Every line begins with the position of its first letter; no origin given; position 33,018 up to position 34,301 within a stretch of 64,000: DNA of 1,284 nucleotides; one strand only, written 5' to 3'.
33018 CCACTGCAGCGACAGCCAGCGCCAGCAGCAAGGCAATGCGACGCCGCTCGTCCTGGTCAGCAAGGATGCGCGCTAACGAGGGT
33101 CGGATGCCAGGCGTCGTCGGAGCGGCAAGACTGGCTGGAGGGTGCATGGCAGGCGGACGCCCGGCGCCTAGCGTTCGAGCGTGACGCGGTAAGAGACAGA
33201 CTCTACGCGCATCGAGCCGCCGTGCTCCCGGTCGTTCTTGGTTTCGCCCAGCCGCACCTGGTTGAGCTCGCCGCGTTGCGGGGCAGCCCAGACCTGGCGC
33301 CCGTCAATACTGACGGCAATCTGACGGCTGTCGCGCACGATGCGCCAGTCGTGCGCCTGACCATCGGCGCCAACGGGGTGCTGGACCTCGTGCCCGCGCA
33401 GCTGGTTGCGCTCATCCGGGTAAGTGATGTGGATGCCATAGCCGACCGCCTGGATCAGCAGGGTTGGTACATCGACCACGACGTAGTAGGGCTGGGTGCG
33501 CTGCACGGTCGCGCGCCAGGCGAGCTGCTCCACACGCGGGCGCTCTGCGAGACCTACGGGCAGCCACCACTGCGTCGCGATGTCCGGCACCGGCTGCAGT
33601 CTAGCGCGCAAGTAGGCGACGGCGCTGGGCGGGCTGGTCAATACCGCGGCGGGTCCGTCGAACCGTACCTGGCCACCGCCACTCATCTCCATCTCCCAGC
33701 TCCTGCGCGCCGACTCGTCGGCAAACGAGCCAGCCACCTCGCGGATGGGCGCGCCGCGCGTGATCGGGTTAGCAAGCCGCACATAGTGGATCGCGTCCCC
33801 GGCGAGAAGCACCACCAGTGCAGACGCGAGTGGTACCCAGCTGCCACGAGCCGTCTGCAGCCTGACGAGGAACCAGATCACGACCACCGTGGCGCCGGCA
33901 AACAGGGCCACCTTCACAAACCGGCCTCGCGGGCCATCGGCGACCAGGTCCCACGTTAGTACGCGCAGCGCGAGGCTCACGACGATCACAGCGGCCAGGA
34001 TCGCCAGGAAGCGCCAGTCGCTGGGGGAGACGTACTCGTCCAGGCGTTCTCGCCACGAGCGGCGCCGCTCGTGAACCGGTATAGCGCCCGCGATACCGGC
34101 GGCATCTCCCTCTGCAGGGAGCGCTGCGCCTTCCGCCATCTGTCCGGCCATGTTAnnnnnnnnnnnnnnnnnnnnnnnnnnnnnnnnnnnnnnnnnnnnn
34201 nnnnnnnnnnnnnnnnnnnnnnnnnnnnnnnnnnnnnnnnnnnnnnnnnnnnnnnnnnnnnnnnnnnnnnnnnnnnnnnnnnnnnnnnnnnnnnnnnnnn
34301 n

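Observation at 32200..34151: Family C: three paralogues of a 3-TM anchor fused to a jelly-roll-like domain, two of them in tandem directly after the giant gene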

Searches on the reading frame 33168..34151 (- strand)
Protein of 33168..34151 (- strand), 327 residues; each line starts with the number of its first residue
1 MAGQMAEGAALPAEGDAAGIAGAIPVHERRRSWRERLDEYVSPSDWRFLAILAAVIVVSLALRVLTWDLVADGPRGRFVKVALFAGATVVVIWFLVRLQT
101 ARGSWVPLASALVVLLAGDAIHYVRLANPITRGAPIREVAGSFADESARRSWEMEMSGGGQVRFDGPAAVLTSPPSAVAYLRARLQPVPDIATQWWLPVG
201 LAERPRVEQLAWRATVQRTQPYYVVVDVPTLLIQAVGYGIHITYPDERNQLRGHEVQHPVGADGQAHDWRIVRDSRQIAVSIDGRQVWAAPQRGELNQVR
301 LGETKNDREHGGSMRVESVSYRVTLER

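Call 8: search_protein_families(library=pfam, proteins=[window:33168-34151:-], max_evalue=10)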
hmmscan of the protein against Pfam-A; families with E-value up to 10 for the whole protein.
window:33168-34151:- (327 aa): 1 family
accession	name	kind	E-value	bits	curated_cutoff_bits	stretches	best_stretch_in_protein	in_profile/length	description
PF02210.31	Laminin_G_2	-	0.16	12.9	22.9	1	257-298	47-87/126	Laminin G domain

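Call 9: search_protein_families(library=ncbifam, proteins=[window:33168-34151:-], max_evalue=10)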
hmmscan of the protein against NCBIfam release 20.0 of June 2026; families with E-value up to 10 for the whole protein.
window:33168-34151:- (327 aa): 1 family
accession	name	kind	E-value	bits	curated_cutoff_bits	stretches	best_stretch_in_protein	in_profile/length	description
NF008649.0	PRK11644.1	equivalog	0.0049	15.7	408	1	39-113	99-172/499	signal transduction histidine-protein kinase/phosphatase UhpB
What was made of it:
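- Tried and rejected: Pfam and NCBIfam on C1-C3: only sub-threshold Laminin_G_2, plus a spurious UhpB TM match (calls 8, 9).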

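Call 13: find_homologous_proteins(query=window:33168-34151:-, max_evalue=0.001)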
Query window:33168-34151:- (327 aa): 65 proteins with E <= 0.001 among 8000 candidates.
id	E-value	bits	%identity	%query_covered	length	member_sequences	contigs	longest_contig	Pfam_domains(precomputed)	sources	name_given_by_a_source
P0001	9.8e-212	720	100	100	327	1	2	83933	-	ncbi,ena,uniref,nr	ncbi:MAG: hypothetical protein AVDCRST_MAG77-4301 [uncultured Chloroflexi bacterium]|uniref:Uncharac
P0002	2.1e-170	584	79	100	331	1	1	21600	-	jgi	jgi:hypothetical protein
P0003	3.7e-117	409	64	91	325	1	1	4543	-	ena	-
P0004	1.4e-114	401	61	91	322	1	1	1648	-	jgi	jgi:hypothetical protein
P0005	3.0e-114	400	61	86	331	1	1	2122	-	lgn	-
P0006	1.9e-113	397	62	94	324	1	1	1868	-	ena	-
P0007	1.1e-112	395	61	92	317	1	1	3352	-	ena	-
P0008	8.2e-111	388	61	91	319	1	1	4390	-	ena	-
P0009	4.6e-110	386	60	91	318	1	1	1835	-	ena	-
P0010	1.5e-109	384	56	97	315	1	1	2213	-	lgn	-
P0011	2.1e-108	381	56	91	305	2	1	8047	-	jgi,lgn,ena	-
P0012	2.2e-108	381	58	81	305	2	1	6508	-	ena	-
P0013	7.8e-108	379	58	92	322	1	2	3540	-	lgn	-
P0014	2.3e-107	377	61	88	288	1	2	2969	-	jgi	jgi:hypothetical protein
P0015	8.2e-107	375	59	89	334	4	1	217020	-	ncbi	-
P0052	5.0e-87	310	48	94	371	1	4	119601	-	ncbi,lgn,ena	-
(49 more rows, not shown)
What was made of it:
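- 33168..34151 (-): C1, 327 aa. Cytoplasmic Arg-rich N-terminus; 3 TM helices (residues 43-127, window 33771-34025); extracytoplasmic ConA-like beta-sandwich (residues 137-325, window 33177-33743). Identical to NCBI AVDCRST_MAG77-4301, annotated 'hypothetical protein' (call 13).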

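Call 18: search_solved_structures(query=A2, max_evalue=10, show_alignments=2)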
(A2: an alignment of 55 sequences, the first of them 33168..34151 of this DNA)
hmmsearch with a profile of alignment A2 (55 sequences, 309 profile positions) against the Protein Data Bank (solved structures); distinct sequences matched with E-value up to 10: 6.
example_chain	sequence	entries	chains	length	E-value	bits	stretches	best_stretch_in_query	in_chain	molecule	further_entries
6t2s_AAA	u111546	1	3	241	0.56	12.2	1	245-271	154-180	Glycoside hydrolase family 16 protein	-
6t2o_AAA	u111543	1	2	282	1.5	10.8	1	245-274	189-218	Glycosyl hydrolase family 16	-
6t2p_AAA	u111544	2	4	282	1.5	10.8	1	245-274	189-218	Glycosyl hydrolase family 16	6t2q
3poy_A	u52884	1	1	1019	1.8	10.5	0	242-265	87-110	Neurexin-1-alpha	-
3r05_A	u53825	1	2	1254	3.2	9.7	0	242-265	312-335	Neurexin-1-alpha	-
3qcw_A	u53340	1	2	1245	4.7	9.2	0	242-265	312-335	Neurexin-1-alpha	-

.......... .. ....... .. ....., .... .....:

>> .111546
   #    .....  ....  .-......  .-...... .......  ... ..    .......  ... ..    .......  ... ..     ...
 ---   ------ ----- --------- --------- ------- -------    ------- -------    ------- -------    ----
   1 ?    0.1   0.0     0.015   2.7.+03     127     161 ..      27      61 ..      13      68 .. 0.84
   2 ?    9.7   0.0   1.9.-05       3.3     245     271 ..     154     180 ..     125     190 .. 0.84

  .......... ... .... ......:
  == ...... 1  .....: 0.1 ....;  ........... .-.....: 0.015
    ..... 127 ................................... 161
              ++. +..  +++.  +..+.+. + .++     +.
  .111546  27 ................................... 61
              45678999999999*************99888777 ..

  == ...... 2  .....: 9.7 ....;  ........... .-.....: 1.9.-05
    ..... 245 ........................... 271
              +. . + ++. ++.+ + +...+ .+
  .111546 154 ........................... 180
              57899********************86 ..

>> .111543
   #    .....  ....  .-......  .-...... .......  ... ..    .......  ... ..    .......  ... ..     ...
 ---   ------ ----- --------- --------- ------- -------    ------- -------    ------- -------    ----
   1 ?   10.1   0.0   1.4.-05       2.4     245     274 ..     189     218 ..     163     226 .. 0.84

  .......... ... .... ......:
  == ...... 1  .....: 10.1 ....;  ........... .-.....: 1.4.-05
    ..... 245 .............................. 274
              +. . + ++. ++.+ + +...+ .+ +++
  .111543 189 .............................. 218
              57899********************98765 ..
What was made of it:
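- On Glycoside hydrolase family 16: The PDB profile hits to GH16 are only E 0.56-1.5 over 27-30 residues (call 18).
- Closest known: ConA-like lectin/glucanase superfamily. Same: There are sub-threshold sequence echoes of Laminin_G_2 and GH16 (calls 8, 18).
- The PDB profile search gives its only (weak) hits to GH16 enzymes, E 0.56-1.5 (call 18).
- Tried and rejected: PDB sequence-profile search: only weak GH16/neurexin hits (call 18).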

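Call 21: find_encoding_contigs(protein=P0015, flank=10000, max_places=3)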
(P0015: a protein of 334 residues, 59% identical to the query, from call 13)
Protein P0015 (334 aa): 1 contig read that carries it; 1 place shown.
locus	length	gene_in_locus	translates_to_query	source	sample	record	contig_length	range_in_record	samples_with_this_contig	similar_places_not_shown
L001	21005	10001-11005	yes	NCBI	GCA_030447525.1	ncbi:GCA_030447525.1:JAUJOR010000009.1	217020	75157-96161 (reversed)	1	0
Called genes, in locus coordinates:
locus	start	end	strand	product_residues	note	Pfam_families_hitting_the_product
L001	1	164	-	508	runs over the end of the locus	-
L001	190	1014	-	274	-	-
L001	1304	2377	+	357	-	-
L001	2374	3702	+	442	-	-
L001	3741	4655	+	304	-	-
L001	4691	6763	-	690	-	-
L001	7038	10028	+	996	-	-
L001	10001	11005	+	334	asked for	-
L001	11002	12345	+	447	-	-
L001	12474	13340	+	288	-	-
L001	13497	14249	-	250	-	-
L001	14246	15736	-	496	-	-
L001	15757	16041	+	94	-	-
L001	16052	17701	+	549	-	PF13489:Methyltransf_23, PF07021:MetW (weak), PF13847:Methyltransf_31, PF08241:Methyltransf_11, PF08242:Methyltransf_12, PF13649:Methyltransf_25, PF00535:Glycos_transf_2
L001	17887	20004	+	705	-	-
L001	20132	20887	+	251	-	PF01061:ABC2_membrane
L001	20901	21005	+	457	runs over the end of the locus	PF00005:ABC_tran, PF13304:AAA_21 (faint), PF14524:Wzt_C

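Call 22: find_encoding_contigs(protein=P0052, flank=10000, max_places=3)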
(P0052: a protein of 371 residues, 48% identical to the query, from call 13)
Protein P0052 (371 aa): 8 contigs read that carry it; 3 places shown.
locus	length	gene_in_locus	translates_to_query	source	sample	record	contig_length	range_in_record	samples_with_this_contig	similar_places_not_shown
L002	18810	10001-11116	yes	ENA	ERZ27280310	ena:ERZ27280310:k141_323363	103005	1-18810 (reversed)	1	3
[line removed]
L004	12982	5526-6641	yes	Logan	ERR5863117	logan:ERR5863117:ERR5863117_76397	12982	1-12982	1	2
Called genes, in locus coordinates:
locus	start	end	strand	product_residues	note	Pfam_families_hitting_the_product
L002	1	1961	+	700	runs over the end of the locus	-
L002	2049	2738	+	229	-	PF13521:AAA_28 (faint), PF02223:Thymidylate_kin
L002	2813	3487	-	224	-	PF02597:ThiS, PF02391:MoaE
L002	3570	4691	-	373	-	PF02746:MR_MLE_N, PF13378:MR_MLE_C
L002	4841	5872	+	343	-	PF14240:YHYH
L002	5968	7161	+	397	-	PF00465:Fe-ADH, PF13685:Fe-ADH_2 (weak), PF25137:ADH_Fe_C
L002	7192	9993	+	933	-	-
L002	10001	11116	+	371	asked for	-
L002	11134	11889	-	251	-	-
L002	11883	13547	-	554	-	-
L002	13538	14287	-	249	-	-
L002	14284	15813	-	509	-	-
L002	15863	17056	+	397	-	PF00232:Glyco_hydro_1 (faint)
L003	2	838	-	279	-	?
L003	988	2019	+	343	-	PF14240:YHYH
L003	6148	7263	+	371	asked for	-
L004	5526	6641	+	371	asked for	-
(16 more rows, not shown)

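Call 23: predict_structure(alignment_id=A2)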
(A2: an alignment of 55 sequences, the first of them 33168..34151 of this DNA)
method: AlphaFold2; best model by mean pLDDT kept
length: 327 residues; sequences in the alignment: 55
mean_pLDDT: 92.3   pTM: 0.82
mean pLDDT of the five models: 92.3, 91.7, 91.6, 90.8, 90.7
residues with pLDDT >= 90: 279; 70-90: 19; 50-70: 23; < 50: 6
segments of 3 or more residues with pLDDT < 50: 1-3
pLDDT, mean of each block of 10 residues (from residue 1): 51 54 61 82 92 98 97 96 97 96 95 97 97 96 90 97 97 98 95 95 97 98 97 98 98 98 97 98 98 96 98 98 96
secondary structure, 60 per line:
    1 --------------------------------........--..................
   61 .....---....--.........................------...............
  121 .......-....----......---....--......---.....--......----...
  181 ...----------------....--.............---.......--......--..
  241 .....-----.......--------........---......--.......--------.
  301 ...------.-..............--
elements in order: H33-40 H43-65 H69-72 H75-99 H106-127 H129-132 E137-142 H146-149 E152-157 E161-165 E168-173 E178-183 H200-203 E206-218 E222-228 E231-236 E239-245 E251-257 E266-273 E277-282 E285-291 E300-303 E312-325
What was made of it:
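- On ConA-like lectin/glucanase fold (structural superfamily): The AF2 model has pLDDT 92.3 (call 23).
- Checked: Confirmed: 15 strands between residues 137 and 325 (call 23).
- AF2 gives pLDDT 92.3 and pTM 0.82 (call 23).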

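Call 25: fold_search(model_id=the predicted structure, library=pdb)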
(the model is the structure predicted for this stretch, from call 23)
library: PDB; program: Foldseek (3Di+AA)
matches with E <= 10: 1639; with E <= 0.001: 674
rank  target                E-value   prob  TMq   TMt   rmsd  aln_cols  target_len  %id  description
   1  3n7m                  8.7e-09  1.00  0.38  0.31   5.9       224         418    8  Crystal structure of W1252A mutant of HCR D/C VPI 5995 (released 2010-09-08)
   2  3r4s_A                1.0e-08  1.00  0.40  0.32   5.7       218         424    7  Cell entry of botulinum neurotoxin type C is dependent upon interaction with two ganglioside molecules (released 2011-06-08)
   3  2w68_A                1.1e-08  1.00  0.35  0.55   7.9       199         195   12  ENHANCING THE RECEPTOR AFFINITY OF THE SIALIC ACID-BINDING DOMAIN OF VIBRIO CHOLERAE SIALIDASE THROUGH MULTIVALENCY (released 2008-12-30)
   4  4isr_C                1.4e-08  1.00  0.39  0.32   5.9       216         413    9  Binding domain of Botulinum neurotoxin DC in complex with rat synaptotagmin II (released 2013-08-14)
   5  4isq_A                1.6e-08  1.00  0.39  0.32   5.7       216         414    9  Binding domain of Botulinum neurotoxin DC in complex with human synaptotagmin I (released 2013-08-14)
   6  3pme                  1.6e-08  1.00  0.39  0.32   5.4       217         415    9  Crystal structure of the receptor binding domain of botulinum neurotoxin C/D mosaic serotype (released 2010-12-15)
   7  2w68_B                2.0e-08  1.00  0.37  0.59   7.7       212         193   10  ENHANCING THE RECEPTOR AFFINITY OF THE SIALIC ACID-BINDING DOMAIN OF VIBRIO CHOLERAE SIALIDASE THROUGH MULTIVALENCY (released 2008-12-30)
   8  4f83                  2.0e-08  1.00  0.38  0.31   5.4       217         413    8  Crystal structure of the receptor binding domain of botulinum neurotoxin mosaic serotype C/D with a tetraethylene glycol (released 2012-06-20)
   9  3r4u_A                2.7e-08  1.00  0.39  0.31   5.8       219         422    8  Cell entry of botulinum neurotoxin type C is dependent upon interaction with two ganglioside molecules (released 2011-06-08)
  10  1s0f                  2.7e-08  1.00  0.39  0.12  12.7       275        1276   10  Crystal structure of botulinum neurotoxin type B at pH 7.0 (released 2004-03-16)
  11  3azv_A                2.8e-08  1.00  0.38  0.31   6.0       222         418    9  Crystal structure of the receptor binding domain (released 2011-12-28)
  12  2np0_A                3.1e-08  1.00  0.39  0.12  13.4       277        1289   10  Crystal structure of the Botulinum neurotoxin type B complexed with synaptotagamin-II ectodomain (released 2006-12-26)
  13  5vmr_B                3.3e-08  1.00  0.38  0.31   5.8       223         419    9  Receptor binding domain of BoNT/B in complex with mini-protein binder Bot.2110.4 (released 2017-09-20)
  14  5vmr_A                3.3e-08  1.00  0.38  0.31   6.0       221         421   10  Receptor binding domain of BoNT/B in complex with mini-protein binder Bot.2110.4 (released 2017-09-20)
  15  5lr0_A                3.5e-08  1.00  0.34  0.28   6.3       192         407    9  Binding domain of Botulinum Neurotoxin DC in complex with SialylT (released 2017-08-30)
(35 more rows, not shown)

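Call 26: search_protein_representatives(alignment_id=A2)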
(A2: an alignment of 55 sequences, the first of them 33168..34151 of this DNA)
Query: 55 sequences, 309 profile positions. Proteins with E-value up to 0.001 (for the whole library): 155; up to 1e-10: 132; up to 1e-30: 68. The best 150 are listed.
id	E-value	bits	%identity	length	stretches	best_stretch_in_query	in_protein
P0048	7.5e-139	478.2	-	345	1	4-308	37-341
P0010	5.7e-136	468.8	-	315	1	6-308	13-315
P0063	2.2e-106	371.6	-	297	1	26-308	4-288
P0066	2.7e-89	315.5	-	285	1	34-306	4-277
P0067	2.4e-82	292.6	-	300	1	26-307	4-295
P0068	6.4e-78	278.1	-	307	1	21-308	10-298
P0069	8.7e-70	251.4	-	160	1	150-308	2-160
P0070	1.2e-67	244.3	-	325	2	124-308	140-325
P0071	1.1e-66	241.1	-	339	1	9-308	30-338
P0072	4.0e-66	239.4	-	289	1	32-305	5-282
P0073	8.0e-66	238.3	-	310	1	14-304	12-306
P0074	2.5e-65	236.7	-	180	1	129-307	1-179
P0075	1.8e-64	233.9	-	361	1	27-305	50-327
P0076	1.2e-61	224.7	-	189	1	17-195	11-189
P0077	2.2e-60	220.5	-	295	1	40-304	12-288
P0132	2.7e-30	121.7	-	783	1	32-304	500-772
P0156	1.6e-24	102.7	-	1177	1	30-305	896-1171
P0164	2.8e-22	95.3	-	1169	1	28-301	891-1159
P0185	1.8e-14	69.7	-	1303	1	32-305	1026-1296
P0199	8.9e-09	51.0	-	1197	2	190-303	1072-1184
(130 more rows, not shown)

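Call 32: search_protein_families(library=pfam, proteins=[P0132, P0156, P0164, P0185, P0199], max_evalue=0.1)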
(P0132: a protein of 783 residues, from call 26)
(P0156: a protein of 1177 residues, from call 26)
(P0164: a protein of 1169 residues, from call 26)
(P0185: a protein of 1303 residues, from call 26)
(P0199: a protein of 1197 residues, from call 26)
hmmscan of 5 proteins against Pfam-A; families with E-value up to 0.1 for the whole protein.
P0132 (783 aa): 1 family
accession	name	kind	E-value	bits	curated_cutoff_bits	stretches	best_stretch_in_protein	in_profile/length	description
PF09586.16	YfhO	-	3e-06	26.4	28.5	1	355-420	764-830/835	Bacterial membrane protein YfhO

P0156 (1177 aa): 1 family
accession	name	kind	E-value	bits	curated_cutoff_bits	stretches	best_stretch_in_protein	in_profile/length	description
PF09586.16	YfhO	-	3.8e-06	26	28.5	1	741-808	764-832/835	Bacterial membrane protein YfhO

P0164 (1169 aa): 1 family
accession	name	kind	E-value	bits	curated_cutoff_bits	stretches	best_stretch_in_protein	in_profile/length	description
PF09586.16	YfhO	-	0.00014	20.9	28.5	1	754-821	765-833/835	Bacterial membrane protein YfhO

P0185 (1303 aa): 1 family
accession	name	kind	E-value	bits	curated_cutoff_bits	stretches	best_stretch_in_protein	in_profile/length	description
PF09586.16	YfhO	-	5.4e-05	22.2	28.5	1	831-895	763-828/835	Bacterial membrane protein YfhO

P0199 (1197 aa): 1 family
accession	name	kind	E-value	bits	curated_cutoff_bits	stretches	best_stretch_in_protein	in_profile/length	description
PF09586.16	YfhO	-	0.00019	20.4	28.5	1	785-843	775-833/835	Bacterial membrane protein YfhO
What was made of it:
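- Those proteins match the end of Pfam YfhO at E 3e-6 to 2e-4 (call 32). The YfhO assignment of the fusion partners is below Pfam's gathering score and covers only the last ~70 profile positions (call 32).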

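Call 36: find_encoding_contigs(protein=P0002, flank=10000, max_places=2)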
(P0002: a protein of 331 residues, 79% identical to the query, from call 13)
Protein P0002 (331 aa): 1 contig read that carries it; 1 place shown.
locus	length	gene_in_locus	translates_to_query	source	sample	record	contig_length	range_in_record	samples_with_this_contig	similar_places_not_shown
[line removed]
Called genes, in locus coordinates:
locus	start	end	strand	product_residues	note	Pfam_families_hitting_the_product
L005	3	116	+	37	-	?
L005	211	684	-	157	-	-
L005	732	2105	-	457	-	-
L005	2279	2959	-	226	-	PF13489:Methyltransf_23, PF08241:Methyltransf_11, PF08242:Methyltransf_12, PF13649:Methyltransf_25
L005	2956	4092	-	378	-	PF03966:Trm112p, PF13489:Methyltransf_23, PF08003:Methyltransf_9, PF08241:Methyltransf_11, PF08242:Methyltransf_12, PF13649:Methyltransf_25, PF13847:Methyltransf_31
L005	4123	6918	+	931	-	-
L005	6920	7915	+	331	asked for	-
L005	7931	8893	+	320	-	-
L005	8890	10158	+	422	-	-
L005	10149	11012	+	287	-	-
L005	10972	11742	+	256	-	PF01209:Ubie_methyltran, PF13489:Methyltransf_23, PF03141:Methyltransf_29, PF07021:MetW (weak), PF13847:Methyltransf_31, PF08241:Methyltransf_11, PF08242:Methyltransf_12, PF13649:Methyltransf_25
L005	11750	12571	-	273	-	-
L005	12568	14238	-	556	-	-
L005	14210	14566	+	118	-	-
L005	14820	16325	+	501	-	PF08241:Methyltransf_11, PF08242:Methyltransf_12, PF13489:Methyltransf_23, PF13649:Methyltransf_25, PF13847:Methyltransf_31, PF00535:Glycos_transf_2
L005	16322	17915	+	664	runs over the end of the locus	-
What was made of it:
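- Checked: The called genes show the same 4-nt C/A overlap in two related loci: L001 11005/11002 and L005 8893/8890 (calls 21, 36).
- L005 has two C genes behind a single B unit, so pairing with the adjacent B is not simply 1:1 (call 36).
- Tried and rejected: A strict 1:1 pairing of adjacent B units with tandem C copies: rejected, because L005 has one B unit followed by two C genes (call 36).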

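Call 41: find_related_loci(query=A2, collection=genome_contigs, flank=8000)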
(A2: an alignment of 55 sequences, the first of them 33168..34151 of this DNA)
Query A2 (327 aa) in genome_contigs; peptide patterns used: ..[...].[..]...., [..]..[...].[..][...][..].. (x = any residue, [..] = any of these).
14 stretches matched a pattern; 12 encode a relative of the query (tblastn E <= 1e-3); 12 distinct loci.
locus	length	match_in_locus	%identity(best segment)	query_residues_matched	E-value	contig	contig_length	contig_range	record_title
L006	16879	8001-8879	59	36-327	8e-111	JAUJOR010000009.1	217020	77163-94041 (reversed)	MAG: Chloroflexota bacterium isolate YX3bin23 opera_contig_115, whole genome shotgun sequence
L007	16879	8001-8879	58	36-327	2e-101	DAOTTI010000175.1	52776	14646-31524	MAG TPA_asm: Chloroflexota bacterium isolate B73_147 k87_319003, whole genome shotgun sequence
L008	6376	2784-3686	51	29-327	5e-97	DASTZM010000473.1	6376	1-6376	MAG TPA_asm: Chloroflexota bacterium isolate SMAG_U2468 k141_696099, whole genome shotgun sequence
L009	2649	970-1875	47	27-327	7e-95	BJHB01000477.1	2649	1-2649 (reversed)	Chloroflexota bacterium LBMAG_Chloroflexi_hypo.bin2_TK10 DNA, sequence477, whole genome shotgun sequence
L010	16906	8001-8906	47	27-327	4e-92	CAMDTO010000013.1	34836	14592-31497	MAG: Thermoflexus hugenholtzii JAD2 isolate ZH-03apr19-133 genome assembly, contig: ZH-03apr19-C1440, whole genome shotg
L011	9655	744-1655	50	25-327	3e-92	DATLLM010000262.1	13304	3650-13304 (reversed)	MAG TPA_asm: Chloroflexota bacterium isolate SMAG_U13748 k141_736189, whole genome shotgun sequence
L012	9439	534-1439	47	27-327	1e-91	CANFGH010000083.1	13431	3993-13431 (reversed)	MAG: Chloroflexi bacterium isolate CH-Oct18-156 genome assembly, contig: CH-Oct18-C5827, whole genome shotgun sequence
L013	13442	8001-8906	47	27-327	2e-90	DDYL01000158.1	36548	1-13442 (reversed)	MAG TPA_asm: Chloroflexi bacterium UBA2235 UBA2235_contig_562, whole genome shotgun sequence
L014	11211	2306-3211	48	27-327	3e-89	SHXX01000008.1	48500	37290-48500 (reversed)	MAG: Chloroflexi bacterium isolate Baikal-deep-G104 BACOMB-40M-C185, whole genome shotgun sequence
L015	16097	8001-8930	48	19-327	6e-92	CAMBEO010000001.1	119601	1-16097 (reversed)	MAG: Thermoflexus hugenholtzii JAD2 isolate TH-11nov19-82 genome assembly, contig: TH-11nov19-C170, whole genome shotgun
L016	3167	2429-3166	47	27-271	6e-65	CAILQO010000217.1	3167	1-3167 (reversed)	MAG: uncultured Chloroflexi bacterium isolate LaPlata-5m-a_bin-061 genome assembly, contig: bin-061:217/619, whole genom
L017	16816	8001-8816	34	66-327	1e-35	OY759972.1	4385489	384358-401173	MAG: Chloroflexota bacterium isolate 55c93f92-7b64-48b2-973a-1fcfb2e6d712 genome assembly, chromosome: 1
